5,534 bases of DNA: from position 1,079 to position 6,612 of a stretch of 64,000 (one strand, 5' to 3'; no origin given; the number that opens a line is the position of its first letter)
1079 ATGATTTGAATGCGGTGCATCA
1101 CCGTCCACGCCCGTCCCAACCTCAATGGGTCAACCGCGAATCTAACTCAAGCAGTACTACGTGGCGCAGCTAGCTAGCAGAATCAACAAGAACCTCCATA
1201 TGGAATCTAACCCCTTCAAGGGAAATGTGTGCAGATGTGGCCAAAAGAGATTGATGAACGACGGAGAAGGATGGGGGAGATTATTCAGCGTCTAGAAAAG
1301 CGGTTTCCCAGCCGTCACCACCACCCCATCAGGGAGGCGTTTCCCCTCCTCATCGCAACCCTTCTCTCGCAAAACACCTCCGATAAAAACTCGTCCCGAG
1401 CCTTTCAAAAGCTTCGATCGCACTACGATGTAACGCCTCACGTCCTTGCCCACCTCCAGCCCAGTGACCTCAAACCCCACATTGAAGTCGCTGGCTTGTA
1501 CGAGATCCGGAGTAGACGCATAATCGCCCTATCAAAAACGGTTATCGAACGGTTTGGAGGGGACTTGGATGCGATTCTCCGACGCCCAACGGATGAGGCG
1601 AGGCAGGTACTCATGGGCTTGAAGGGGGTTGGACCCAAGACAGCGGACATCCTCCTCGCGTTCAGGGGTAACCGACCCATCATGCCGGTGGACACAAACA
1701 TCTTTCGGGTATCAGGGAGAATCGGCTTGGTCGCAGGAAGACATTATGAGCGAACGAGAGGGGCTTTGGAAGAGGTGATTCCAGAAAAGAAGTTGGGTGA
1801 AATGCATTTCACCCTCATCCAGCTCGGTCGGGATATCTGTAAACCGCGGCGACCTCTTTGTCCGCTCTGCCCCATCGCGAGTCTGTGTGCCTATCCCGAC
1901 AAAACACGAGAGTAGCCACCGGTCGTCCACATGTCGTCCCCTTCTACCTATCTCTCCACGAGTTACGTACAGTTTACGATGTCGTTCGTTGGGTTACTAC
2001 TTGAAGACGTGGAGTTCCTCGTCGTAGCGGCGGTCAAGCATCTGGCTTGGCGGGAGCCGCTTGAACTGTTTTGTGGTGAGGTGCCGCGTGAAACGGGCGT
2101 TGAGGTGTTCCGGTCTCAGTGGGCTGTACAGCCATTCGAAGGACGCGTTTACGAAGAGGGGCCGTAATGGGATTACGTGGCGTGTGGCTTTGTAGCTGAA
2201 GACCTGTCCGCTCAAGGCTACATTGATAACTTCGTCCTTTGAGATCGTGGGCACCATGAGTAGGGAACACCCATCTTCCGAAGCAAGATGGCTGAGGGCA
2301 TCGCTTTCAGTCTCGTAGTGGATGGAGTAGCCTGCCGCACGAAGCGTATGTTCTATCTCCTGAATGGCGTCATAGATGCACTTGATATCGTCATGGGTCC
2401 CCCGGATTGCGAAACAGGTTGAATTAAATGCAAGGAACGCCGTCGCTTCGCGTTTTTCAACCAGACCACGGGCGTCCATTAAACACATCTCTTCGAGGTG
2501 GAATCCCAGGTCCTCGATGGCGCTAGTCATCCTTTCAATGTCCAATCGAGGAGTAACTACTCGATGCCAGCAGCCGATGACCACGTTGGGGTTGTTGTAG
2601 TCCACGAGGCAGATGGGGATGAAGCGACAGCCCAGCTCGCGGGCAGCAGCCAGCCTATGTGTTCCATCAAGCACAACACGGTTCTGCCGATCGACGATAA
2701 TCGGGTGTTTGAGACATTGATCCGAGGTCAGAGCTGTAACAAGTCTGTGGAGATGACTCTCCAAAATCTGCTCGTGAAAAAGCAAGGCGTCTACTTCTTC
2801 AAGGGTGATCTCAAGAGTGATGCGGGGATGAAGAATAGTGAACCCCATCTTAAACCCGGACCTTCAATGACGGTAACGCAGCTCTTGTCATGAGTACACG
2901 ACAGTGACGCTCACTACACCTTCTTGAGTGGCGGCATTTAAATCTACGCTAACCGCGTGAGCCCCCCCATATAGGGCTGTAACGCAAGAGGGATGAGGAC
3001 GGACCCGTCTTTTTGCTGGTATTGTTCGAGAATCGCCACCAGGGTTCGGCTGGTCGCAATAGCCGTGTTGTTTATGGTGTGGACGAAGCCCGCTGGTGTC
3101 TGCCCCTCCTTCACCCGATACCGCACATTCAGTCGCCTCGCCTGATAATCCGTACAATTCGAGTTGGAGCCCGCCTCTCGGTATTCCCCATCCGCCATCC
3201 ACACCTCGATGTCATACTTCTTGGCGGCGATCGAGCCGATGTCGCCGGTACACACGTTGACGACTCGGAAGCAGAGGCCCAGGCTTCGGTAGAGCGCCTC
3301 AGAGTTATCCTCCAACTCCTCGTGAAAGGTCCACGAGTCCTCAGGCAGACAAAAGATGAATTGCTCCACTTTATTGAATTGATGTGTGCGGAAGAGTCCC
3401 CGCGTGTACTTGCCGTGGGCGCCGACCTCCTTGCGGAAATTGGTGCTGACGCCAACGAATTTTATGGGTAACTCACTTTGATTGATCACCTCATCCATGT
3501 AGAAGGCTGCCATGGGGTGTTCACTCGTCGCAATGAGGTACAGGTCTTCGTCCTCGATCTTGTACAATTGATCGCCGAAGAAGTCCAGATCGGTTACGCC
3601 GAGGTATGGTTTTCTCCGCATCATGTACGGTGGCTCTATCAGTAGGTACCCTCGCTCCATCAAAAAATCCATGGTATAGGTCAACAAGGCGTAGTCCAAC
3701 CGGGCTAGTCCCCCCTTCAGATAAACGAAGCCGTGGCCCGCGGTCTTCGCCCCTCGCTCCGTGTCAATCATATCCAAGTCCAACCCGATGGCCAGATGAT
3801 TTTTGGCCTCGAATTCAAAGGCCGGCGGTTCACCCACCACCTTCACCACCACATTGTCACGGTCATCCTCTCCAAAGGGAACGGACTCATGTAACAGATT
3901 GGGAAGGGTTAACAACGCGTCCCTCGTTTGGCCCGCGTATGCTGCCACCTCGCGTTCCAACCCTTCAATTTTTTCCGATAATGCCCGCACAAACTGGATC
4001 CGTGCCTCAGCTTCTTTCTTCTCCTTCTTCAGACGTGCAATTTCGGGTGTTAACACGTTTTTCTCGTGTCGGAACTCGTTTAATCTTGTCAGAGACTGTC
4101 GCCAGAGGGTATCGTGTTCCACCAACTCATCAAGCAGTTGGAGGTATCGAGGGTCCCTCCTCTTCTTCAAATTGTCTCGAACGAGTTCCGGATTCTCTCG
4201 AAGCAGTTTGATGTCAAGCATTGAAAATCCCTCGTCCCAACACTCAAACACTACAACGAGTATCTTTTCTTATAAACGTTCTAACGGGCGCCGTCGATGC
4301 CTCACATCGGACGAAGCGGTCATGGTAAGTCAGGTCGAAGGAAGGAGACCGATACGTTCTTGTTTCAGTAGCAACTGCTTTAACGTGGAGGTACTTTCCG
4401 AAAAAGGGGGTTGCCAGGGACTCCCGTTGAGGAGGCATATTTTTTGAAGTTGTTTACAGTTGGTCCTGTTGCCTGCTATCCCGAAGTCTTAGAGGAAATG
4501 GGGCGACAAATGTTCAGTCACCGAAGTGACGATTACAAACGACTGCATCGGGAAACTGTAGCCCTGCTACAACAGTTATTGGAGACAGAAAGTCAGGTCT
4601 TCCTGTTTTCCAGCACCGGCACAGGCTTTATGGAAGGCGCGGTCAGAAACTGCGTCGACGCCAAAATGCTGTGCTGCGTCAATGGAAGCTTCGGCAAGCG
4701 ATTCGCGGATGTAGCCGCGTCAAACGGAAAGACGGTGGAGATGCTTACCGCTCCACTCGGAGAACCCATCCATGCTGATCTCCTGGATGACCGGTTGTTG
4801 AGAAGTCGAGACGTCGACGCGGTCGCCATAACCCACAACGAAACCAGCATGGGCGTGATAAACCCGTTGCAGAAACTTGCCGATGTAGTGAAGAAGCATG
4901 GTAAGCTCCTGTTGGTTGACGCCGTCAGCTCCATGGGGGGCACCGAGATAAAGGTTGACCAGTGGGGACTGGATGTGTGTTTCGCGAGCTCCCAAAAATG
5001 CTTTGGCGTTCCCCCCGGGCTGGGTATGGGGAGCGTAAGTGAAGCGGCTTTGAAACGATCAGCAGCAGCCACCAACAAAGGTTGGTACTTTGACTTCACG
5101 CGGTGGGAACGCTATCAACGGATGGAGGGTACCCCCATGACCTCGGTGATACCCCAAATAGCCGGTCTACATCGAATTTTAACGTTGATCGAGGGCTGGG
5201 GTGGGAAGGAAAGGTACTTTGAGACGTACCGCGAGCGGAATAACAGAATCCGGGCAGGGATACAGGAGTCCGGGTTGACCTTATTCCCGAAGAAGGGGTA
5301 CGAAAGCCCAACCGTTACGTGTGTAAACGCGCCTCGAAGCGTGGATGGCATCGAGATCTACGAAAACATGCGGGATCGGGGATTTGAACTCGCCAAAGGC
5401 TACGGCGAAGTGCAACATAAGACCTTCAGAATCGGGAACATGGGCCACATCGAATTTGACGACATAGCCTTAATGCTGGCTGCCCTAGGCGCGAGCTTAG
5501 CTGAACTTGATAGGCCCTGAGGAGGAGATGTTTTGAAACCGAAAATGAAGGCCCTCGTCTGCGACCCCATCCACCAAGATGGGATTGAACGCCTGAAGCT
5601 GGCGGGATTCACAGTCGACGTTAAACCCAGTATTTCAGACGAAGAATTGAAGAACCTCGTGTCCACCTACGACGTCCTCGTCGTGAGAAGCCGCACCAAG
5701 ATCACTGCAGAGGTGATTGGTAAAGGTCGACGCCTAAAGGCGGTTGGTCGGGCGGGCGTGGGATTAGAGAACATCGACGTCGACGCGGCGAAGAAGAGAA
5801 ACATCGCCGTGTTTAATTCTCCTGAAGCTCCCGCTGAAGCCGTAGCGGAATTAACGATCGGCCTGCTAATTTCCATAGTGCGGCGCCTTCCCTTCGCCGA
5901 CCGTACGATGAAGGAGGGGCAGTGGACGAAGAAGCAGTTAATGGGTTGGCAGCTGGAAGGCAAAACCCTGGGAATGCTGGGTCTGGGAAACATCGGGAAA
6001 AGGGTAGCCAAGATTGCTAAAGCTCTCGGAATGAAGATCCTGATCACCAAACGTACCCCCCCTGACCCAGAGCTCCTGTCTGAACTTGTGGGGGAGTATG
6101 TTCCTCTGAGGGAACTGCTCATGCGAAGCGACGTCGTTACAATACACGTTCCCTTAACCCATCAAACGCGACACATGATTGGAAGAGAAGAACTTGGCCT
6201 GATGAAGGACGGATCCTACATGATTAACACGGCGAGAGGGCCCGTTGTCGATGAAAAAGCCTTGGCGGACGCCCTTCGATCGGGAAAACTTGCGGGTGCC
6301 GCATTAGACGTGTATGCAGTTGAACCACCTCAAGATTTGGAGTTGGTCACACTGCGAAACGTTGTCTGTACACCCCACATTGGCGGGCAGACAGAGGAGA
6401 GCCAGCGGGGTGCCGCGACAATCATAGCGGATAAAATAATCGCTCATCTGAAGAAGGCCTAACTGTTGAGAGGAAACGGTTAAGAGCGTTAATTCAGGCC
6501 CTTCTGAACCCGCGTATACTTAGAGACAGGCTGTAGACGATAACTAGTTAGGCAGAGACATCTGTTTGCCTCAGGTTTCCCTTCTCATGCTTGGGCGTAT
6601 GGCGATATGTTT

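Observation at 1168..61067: Self-complementary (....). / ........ tracts at 16 intergenic sites, absent from genes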

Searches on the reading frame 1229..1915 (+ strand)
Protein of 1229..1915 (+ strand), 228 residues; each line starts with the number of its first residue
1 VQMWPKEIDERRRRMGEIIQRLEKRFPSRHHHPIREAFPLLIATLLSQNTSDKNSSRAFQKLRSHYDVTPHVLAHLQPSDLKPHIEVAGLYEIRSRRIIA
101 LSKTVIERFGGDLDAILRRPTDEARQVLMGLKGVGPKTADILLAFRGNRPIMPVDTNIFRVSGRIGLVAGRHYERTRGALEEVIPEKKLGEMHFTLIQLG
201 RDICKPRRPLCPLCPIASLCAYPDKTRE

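Call 39: search_protein_families(library=pfam, proteins=[window:1229-1915:+], max_evalue=0.01)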
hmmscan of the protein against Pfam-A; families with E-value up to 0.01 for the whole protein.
window:1229-1915:+ (228 aa): 3 families
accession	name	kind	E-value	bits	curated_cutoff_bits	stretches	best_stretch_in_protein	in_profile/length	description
PF00730.31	HhH-GPD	-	1.1e-17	64.8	26.2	1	42-185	1-107/108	HhH-GPD superfamily base excision DNA repair protein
PF10576.14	EndIII_4Fe-2S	-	0.0032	18.1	20.5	1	204-220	1-17/17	Iron-sulfur binding domain of endonuclease III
PF00633.29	HHH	-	0.008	16.4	24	0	128-145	13-30/30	Helix-hairpin-helix motif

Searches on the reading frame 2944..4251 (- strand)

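Call 39: search_protein_families(library=pfam, proteins=[window:2944-4251:-], max_evalue=0.01)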
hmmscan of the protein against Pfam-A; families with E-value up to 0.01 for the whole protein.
window:2944-4251:- (435 aa): 2 families
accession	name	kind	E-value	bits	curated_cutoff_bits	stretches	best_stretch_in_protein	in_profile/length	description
PF00587.30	tRNA-synt_2b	-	5.9e-40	137.7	29.3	1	230-411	1-179/179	tRNA synthetase class II core domain (G, H, P, S and T)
PF02403.27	Seryl_tRNA_N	-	1.5e-24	86.7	28.2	1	11-119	1-107/108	Seryl-tRNA synthetase N-terminal domain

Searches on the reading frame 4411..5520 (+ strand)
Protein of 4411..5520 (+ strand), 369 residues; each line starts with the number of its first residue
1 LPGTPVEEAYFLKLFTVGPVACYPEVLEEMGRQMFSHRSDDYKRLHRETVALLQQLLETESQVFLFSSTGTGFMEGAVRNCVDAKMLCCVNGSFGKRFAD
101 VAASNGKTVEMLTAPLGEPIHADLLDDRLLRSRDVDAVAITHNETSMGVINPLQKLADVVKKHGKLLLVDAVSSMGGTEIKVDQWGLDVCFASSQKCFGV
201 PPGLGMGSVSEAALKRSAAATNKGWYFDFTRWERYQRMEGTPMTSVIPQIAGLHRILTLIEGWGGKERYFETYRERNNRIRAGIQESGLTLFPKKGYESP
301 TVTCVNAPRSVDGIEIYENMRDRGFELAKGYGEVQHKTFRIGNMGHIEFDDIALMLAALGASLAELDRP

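Call 39: search_protein_families(library=pfam, proteins=[window:4411-5520:+], max_evalue=0.01)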
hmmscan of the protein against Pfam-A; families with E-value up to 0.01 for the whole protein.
window:4411-5520:+ (369 aa): 2 families
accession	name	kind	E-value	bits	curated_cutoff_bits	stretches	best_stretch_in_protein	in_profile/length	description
PF00266.25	Aminotran_5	-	6.4e-22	78.5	21.5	1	34-327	33-335/371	Aminotransferase class-V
PF02347.22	GDC-P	-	0.0031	16.9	26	1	120-205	182-266/429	Glycine cleavage system P-protein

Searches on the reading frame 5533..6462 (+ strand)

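Call 39: search_protein_families(library=pfam, proteins=[window:5533-6462:+], max_evalue=0.01)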
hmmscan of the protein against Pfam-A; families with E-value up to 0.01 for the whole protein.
window:5533-6462:+ (309 aa): 4 families
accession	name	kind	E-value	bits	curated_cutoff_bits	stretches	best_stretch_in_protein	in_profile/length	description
PF02826.25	2-Hacid_dh_C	-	6.8e-63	211.7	25.1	1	109-284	1-178/178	D-isomer specific 2-hydroxyacid dehydrogenase, NAD binding domain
PF00389.36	2-Hacid_dh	-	4e-33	114.4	24.6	1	8-307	2-125/134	D-isomer specific 2-hydroxyacid dehydrogenase, catalytic domain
PF03446.21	NAD_binding_2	-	0.0001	22.8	21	1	146-250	2-109/161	NAD binding domain of 6-phosphogluconate dehydrogenase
PF03807.23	F420_oxidored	-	0.0034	18.4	21.6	0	146-210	2-71/94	NADP oxidoreductase coenzyme F420-dependent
